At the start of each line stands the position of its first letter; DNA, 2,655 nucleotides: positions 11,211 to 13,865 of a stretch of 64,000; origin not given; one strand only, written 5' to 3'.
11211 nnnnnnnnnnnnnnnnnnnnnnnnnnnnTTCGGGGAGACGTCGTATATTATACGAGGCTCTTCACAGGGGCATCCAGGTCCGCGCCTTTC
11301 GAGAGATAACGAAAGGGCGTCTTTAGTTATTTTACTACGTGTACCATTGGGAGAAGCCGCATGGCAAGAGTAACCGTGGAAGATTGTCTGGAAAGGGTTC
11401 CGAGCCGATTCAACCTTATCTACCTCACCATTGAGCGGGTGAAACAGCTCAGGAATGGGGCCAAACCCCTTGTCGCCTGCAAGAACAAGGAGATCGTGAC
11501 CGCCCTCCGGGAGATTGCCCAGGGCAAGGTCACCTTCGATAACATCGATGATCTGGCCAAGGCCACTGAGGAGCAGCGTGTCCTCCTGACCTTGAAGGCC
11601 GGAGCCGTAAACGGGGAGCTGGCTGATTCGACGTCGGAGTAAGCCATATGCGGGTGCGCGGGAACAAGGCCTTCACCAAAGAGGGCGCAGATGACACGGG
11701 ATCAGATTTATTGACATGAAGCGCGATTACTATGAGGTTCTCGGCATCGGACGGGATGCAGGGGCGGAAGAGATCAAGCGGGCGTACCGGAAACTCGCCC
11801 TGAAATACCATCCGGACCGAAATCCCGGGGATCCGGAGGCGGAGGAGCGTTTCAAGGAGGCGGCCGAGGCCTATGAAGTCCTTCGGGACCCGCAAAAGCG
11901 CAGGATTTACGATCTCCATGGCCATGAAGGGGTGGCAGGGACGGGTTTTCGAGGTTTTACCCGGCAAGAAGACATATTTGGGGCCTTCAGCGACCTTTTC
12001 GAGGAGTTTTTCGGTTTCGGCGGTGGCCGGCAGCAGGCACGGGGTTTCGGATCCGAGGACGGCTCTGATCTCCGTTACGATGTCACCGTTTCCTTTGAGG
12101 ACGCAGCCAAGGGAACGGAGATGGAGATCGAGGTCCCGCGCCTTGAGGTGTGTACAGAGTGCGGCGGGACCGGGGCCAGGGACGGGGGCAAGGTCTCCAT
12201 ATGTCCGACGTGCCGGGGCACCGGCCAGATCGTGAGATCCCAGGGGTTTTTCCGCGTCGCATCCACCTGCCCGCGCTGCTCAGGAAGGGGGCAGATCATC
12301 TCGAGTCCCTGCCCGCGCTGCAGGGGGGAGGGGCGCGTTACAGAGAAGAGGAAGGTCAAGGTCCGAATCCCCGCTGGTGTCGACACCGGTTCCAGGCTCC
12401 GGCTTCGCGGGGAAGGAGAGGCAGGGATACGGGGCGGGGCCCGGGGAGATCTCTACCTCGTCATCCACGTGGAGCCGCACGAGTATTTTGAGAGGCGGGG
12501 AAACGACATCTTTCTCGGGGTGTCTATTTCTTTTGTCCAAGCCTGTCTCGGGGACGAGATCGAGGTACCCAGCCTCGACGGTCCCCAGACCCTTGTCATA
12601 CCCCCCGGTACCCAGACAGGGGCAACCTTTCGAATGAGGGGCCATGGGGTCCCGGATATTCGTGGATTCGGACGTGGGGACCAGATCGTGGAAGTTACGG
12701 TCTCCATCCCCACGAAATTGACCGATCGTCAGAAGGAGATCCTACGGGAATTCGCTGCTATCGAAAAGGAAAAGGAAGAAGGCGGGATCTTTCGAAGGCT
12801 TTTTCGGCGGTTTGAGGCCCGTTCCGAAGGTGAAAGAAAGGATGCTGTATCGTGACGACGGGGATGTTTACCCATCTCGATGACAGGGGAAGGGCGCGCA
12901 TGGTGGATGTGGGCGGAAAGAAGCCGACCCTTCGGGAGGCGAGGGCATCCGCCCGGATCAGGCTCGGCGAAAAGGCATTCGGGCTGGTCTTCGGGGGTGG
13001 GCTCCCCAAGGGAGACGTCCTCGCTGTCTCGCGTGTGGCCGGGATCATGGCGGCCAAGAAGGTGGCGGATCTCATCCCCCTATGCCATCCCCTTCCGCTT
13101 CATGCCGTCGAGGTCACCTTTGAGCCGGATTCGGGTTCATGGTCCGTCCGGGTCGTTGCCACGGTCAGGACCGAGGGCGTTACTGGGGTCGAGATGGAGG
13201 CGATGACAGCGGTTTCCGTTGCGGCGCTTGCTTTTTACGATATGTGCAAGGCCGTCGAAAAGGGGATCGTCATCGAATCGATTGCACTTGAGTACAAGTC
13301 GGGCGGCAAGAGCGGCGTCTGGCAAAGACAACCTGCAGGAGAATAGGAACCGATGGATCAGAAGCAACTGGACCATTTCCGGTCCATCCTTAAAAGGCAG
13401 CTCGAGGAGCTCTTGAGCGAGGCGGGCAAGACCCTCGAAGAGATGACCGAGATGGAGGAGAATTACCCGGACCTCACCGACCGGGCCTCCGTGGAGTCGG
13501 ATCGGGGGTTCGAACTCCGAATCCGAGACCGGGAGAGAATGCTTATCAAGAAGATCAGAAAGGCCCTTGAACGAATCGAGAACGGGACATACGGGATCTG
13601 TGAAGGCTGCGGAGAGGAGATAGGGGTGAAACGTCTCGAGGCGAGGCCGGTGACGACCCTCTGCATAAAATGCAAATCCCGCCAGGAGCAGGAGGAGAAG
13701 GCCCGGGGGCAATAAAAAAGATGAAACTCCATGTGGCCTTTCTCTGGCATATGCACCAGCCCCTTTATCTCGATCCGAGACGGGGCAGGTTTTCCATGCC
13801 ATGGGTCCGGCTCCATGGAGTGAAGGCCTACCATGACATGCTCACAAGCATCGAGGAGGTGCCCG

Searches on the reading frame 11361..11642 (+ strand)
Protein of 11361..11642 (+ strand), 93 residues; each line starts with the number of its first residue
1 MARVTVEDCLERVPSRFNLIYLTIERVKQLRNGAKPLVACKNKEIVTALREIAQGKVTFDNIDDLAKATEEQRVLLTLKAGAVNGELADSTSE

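Call 52: search_protein_families(library=pfam, proteins=[window:11361-11642:+])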
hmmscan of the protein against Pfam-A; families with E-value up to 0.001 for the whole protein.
window:11361-11642:+ (93 aa): 1 family
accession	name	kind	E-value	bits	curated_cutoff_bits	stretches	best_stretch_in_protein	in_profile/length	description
PF01192.27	RNA_pol_Rpb6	-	1e-16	61.1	26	1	8-59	1-53/53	RNA polymerase Rpb6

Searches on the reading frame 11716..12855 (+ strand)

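Call 49: search_protein_families(library=pfam, proteins=[window:11716-12855:+])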
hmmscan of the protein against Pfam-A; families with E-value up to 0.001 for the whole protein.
window:11716-12855:+ (379 aa): 4 families
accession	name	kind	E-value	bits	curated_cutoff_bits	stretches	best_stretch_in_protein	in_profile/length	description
PF01556.23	DnaJ_C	-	6.7e-51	172.8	26.6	1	119-332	1-152/152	DnaJ C terminal domain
PF00226.36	DnaJ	-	9.5e-30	102.9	27.8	1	4-66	1-63/63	DnaJ domain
PF00684.25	DnaJ_CXXCXGXG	-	2.7e-15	56.8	32.7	1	146-206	1-65/65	DnaJ central domain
PF15777.11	Anti-TRAP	-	2.7e-05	24.5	32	0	138-177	4-47/59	Tryptophan RNA-binding attenuator protein inhibitory protein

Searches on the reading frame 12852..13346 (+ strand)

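Call 52: search_protein_families(library=pfam, proteins=[window:12852-13346:+])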
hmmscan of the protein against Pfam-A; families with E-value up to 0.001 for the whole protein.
window:12852-13346:+ (164 aa): 1 family
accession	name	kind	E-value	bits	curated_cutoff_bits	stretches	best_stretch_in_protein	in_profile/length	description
PF01967.27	MoaC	-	4.8e-53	179.2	27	1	17-152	1-136/136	MoaC family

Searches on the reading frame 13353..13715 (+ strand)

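Call 52: search_protein_families(library=pfam, proteins=[window:13353-13715:+])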
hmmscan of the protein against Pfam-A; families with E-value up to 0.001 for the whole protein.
window:13353-13715:+ (120 aa): 2 families
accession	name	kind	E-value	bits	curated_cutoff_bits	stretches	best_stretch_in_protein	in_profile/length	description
PF21157.2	DksA_N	-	6e-27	94.1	27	1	5-75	1-71/71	DnaK suppressor protein DksA, N-terminal domain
PF01258.23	zf-dskA_traR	-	1.2e-13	51.2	24.9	1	78-113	1-36/36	Prokaryotic dksA/traR C4-type zinc finger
